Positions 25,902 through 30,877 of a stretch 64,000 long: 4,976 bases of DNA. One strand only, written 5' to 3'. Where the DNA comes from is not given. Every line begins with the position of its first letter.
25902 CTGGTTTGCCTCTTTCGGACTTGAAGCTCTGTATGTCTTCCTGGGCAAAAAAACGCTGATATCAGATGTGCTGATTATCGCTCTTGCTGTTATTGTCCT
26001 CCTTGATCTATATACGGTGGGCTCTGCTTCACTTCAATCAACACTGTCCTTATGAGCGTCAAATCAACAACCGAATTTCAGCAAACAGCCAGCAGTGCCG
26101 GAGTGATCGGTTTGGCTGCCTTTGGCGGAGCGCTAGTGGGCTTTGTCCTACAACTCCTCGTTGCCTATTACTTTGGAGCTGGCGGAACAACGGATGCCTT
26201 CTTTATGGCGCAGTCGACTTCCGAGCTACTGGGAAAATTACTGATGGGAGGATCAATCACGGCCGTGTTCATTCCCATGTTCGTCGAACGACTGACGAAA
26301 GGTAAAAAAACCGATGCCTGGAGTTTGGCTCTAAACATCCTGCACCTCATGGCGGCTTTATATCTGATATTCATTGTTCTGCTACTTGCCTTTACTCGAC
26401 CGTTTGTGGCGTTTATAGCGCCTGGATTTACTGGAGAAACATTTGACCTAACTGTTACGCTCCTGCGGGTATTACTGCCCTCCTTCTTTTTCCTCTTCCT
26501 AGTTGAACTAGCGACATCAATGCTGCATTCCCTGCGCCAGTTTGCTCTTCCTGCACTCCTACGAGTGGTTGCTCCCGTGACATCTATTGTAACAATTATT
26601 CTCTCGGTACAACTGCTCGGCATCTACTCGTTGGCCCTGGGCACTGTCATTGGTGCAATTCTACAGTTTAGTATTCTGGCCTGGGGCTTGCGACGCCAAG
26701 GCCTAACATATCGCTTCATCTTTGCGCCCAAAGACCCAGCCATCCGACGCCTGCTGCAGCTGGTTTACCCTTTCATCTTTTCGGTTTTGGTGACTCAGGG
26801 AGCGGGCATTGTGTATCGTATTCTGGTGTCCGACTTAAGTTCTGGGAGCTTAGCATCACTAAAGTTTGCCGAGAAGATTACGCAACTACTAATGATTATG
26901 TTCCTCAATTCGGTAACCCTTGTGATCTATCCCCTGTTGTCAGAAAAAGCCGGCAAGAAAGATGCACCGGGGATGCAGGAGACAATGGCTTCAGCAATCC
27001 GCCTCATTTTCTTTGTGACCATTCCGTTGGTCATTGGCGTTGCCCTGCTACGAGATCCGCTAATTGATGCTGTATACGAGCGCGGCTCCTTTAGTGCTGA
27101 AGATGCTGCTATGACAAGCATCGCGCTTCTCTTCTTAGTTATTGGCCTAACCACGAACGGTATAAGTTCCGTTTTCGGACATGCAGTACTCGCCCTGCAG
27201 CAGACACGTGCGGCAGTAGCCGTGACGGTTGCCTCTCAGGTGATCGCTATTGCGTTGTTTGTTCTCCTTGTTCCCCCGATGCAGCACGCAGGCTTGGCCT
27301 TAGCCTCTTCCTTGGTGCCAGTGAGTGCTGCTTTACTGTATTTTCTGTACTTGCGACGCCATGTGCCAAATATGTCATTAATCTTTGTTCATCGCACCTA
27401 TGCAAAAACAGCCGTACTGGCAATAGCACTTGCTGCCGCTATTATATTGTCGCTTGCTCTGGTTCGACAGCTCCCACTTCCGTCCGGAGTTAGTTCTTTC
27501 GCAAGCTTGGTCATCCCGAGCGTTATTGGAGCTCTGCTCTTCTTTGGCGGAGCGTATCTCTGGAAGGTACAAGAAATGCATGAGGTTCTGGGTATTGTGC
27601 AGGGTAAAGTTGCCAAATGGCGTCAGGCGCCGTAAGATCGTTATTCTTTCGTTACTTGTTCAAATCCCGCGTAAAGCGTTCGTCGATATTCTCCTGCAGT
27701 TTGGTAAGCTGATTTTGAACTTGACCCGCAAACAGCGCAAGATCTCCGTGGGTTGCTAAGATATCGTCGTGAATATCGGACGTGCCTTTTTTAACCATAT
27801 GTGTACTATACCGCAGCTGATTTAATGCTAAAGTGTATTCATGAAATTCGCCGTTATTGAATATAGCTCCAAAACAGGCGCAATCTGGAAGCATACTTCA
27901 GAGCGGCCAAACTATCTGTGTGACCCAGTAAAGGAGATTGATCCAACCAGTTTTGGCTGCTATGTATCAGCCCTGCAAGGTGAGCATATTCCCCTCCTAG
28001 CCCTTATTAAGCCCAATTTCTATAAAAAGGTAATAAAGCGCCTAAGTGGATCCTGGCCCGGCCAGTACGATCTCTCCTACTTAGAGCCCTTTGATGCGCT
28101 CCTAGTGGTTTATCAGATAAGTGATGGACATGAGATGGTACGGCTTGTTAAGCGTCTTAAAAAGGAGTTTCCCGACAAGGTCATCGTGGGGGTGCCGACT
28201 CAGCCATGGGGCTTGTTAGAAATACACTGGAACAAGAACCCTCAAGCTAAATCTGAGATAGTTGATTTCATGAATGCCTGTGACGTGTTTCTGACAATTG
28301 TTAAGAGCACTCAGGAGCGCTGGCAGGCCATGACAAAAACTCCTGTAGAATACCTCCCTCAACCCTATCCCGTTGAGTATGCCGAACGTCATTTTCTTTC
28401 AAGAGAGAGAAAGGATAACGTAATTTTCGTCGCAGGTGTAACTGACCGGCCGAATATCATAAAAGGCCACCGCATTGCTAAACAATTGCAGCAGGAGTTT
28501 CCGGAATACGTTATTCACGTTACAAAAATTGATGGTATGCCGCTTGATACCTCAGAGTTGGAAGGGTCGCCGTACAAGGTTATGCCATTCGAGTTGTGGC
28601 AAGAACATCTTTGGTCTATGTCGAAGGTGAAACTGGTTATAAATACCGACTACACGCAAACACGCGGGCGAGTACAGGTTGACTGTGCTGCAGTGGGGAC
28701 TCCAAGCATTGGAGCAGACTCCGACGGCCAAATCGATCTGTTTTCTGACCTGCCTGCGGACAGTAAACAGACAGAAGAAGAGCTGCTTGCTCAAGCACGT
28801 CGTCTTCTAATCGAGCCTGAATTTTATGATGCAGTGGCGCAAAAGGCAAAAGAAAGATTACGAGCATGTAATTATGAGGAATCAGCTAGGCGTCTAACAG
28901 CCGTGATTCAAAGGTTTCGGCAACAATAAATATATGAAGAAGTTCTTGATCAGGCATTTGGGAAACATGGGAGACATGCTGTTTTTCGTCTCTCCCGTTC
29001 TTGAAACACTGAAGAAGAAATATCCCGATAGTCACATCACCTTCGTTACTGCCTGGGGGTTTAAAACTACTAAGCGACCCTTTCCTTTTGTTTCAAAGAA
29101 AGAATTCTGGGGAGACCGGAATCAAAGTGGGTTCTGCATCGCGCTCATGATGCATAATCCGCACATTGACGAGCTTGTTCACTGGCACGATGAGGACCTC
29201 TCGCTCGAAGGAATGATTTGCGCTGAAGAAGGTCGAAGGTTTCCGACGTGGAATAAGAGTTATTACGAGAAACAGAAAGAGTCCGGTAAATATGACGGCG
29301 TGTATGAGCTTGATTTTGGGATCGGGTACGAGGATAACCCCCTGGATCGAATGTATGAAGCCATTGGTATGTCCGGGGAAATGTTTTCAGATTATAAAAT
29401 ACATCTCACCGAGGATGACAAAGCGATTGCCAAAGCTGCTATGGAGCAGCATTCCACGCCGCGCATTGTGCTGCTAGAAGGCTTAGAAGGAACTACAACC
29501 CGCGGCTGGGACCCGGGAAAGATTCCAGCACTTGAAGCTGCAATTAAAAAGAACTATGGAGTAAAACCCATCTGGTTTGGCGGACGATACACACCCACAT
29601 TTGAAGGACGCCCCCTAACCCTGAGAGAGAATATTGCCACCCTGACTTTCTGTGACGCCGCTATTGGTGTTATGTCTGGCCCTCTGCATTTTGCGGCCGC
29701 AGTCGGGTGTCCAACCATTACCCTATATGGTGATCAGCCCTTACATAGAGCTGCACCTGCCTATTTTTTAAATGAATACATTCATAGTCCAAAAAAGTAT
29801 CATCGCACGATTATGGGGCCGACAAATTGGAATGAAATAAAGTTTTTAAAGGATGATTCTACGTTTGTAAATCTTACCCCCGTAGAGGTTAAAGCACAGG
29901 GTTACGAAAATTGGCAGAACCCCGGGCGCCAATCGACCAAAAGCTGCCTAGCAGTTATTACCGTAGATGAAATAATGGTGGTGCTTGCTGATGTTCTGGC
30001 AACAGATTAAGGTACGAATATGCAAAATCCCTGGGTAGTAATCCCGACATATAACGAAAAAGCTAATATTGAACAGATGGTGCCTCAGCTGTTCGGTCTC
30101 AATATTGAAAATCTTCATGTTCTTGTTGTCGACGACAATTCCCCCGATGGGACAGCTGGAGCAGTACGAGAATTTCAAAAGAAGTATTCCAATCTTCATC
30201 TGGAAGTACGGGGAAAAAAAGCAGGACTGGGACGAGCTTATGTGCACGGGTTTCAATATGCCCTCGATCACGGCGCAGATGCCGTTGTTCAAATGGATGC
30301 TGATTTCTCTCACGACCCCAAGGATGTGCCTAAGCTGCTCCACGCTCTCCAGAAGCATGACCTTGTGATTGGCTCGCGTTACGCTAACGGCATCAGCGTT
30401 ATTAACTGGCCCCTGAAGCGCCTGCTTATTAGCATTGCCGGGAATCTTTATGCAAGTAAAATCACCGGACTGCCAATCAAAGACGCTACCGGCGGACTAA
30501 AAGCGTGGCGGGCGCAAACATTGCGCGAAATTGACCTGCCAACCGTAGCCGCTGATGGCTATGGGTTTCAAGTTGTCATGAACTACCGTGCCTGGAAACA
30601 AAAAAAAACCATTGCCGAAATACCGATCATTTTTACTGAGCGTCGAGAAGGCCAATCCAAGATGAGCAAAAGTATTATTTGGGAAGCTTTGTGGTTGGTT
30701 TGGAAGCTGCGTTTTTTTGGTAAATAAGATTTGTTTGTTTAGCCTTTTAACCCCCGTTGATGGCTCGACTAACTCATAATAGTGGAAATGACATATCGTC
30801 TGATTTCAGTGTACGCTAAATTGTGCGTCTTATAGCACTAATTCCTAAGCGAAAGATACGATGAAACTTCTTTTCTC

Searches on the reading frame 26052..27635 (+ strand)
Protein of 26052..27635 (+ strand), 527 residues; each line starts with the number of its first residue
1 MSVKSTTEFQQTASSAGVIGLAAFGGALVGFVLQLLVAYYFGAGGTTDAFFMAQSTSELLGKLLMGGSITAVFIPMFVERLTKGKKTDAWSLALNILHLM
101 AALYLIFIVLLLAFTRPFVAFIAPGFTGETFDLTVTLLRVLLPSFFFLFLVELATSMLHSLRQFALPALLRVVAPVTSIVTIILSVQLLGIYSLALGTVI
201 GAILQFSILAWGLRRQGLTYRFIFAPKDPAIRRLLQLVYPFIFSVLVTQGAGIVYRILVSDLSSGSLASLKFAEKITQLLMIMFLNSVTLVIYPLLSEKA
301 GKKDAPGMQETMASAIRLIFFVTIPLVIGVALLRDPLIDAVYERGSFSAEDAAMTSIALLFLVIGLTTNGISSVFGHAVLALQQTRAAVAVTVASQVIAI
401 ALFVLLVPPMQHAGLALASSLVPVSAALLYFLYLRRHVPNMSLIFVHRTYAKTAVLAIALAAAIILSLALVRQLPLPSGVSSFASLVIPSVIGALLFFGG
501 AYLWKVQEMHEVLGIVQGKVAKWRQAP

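Call 32: search_protein_families(library=pfam, proteins=[window:26052-27635:+], max_evalue=0.00001)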
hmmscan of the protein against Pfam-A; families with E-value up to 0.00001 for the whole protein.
window:26052-27635:+ (527 aa): 3 families
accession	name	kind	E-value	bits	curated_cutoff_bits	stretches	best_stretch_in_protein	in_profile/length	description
PF03023.19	MurJ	-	1.5e-72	245.1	27.4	1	37-468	1-432/451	Lipid II flippase MurJ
PF13440.11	Polysacc_synt_3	-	5.8e-12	45.9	23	1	88-342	41-284/293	Polysaccharide biosynthesis protein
PF01554.23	MatE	-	2.2e-08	34.4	24.9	1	240-402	1-158/161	MatE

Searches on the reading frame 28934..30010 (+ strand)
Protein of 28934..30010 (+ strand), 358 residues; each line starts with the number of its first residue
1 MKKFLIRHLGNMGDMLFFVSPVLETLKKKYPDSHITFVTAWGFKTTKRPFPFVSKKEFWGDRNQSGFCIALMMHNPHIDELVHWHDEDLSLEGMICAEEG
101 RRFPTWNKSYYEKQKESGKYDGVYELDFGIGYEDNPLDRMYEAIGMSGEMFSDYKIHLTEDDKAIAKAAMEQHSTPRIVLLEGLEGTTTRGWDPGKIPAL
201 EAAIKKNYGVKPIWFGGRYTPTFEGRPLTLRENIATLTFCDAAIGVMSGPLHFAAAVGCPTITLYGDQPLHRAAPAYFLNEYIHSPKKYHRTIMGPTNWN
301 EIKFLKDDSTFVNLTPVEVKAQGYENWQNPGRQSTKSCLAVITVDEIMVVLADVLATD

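Call 33: search_protein_families(library=pfam, proteins=[window:28934-30010:+], max_evalue=0.00001)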
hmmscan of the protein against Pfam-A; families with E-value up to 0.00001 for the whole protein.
window:28934-30010:+ (358 aa): 1 family
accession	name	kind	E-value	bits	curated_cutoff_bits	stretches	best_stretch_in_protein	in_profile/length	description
PF01075.23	Glyco_transf_9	-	1.2e-07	31.8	22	1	228-275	172-219/247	Glycosyltransferase family 9 (heptosyltransferase)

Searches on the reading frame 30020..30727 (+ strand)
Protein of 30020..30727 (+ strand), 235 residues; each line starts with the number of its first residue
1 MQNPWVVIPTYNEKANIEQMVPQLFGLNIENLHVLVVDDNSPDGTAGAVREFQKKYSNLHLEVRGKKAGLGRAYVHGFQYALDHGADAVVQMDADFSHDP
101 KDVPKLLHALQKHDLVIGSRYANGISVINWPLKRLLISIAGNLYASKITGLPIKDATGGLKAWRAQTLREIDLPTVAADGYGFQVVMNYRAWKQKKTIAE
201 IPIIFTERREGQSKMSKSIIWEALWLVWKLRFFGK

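Call 33: search_protein_families(library=pfam, proteins=[window:30020-30727:+], max_evalue=0.00001)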
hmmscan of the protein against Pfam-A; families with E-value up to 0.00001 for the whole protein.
window:30020-30727:+ (235 aa): 2 families
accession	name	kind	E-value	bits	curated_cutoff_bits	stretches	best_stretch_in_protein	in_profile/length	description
PF00535.33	Glycos_transf_2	-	6e-28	98.3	23.3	1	6-169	2-165/168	Glycosyl transferase family 2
PF13641.12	Glyco_tranf_2_3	-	4.7e-06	27.2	27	1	6-114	5-117/230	Glycosyltransferase like family 2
